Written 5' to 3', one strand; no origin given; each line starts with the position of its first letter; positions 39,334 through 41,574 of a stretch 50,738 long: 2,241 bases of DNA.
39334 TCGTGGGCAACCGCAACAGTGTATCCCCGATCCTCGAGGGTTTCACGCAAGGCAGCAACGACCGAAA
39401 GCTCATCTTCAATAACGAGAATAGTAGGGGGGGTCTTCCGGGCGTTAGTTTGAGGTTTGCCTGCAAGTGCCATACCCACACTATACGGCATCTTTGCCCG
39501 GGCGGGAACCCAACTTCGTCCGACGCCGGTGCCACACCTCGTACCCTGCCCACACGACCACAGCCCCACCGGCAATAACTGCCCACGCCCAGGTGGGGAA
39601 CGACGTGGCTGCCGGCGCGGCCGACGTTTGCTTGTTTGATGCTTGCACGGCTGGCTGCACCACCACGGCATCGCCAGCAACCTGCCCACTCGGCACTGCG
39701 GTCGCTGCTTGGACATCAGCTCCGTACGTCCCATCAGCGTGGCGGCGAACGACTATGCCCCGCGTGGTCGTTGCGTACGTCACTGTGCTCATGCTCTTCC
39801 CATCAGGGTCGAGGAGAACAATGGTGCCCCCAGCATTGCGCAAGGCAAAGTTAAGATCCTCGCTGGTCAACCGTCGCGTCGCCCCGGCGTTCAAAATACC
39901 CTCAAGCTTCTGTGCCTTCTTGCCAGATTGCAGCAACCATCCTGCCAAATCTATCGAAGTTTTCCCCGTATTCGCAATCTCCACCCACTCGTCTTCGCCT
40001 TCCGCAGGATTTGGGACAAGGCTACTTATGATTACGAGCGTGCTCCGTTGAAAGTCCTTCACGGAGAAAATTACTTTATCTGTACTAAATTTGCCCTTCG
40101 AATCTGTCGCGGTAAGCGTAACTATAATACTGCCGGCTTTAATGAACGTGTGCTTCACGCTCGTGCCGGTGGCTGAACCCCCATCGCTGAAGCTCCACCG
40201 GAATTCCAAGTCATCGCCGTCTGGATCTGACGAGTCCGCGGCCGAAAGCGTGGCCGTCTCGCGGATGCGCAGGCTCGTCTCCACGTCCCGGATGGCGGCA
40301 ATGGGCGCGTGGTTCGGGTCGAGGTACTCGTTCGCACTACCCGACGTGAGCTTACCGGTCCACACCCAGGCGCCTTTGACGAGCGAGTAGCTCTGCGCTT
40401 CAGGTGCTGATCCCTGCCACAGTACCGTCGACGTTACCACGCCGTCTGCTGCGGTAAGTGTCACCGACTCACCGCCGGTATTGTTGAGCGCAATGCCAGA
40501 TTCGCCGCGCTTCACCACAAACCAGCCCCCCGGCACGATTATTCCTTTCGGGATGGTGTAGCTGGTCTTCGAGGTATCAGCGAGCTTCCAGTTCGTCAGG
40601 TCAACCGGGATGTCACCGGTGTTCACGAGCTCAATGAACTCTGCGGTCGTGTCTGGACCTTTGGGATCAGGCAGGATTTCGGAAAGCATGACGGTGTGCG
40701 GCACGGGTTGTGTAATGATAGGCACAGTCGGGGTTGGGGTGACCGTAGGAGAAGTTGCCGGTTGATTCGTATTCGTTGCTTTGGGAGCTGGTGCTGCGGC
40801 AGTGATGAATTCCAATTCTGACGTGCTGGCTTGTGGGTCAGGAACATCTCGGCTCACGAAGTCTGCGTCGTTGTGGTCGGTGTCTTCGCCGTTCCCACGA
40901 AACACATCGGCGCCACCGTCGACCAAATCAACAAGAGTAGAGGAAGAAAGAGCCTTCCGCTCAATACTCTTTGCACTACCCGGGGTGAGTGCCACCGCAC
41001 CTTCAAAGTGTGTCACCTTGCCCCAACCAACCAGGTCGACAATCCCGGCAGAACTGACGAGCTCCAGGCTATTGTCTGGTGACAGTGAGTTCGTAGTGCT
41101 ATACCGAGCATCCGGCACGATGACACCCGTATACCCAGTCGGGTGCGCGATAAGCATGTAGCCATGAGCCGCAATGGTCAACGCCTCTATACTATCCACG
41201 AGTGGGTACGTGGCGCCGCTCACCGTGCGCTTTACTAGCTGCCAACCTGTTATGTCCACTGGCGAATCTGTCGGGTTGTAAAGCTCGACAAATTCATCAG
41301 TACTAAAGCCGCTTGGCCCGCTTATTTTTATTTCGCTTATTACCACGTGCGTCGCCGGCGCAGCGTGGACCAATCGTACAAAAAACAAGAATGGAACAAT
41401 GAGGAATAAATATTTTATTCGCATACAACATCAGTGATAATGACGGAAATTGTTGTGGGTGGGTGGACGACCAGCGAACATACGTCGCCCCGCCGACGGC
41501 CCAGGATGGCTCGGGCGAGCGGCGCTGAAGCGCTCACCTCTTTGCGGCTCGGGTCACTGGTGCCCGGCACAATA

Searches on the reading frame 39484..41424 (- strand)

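Call 86: search_protein_families(library=pfam, proteins=[window:39484-41424:-], max_evalue=0.0001)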
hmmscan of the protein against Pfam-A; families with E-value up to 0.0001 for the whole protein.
window:39484-41424:- (647 aa): 5 families
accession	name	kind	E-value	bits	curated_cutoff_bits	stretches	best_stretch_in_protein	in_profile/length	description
PF00932.25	LTD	-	7.5e-51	171.5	34.3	3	241-336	4-107/109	Lamin Tail Domain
PF18911.6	PKD_4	-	2e-16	60.2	27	1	371-447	1-76/85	PKD domain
PF00801.26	PKD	-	3.1e-11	43.5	23.5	1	388-447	14-73/80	PKD domain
PF21027.3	Sde0182_C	-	2.1e-05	25.5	27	1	392-461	3-71/83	Cellulose-binding protein Sde0182, C-terminal domain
PF22352.2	K319L-like_PKD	-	4e-05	24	27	1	388-451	11-80/84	K319L-like, PKD domain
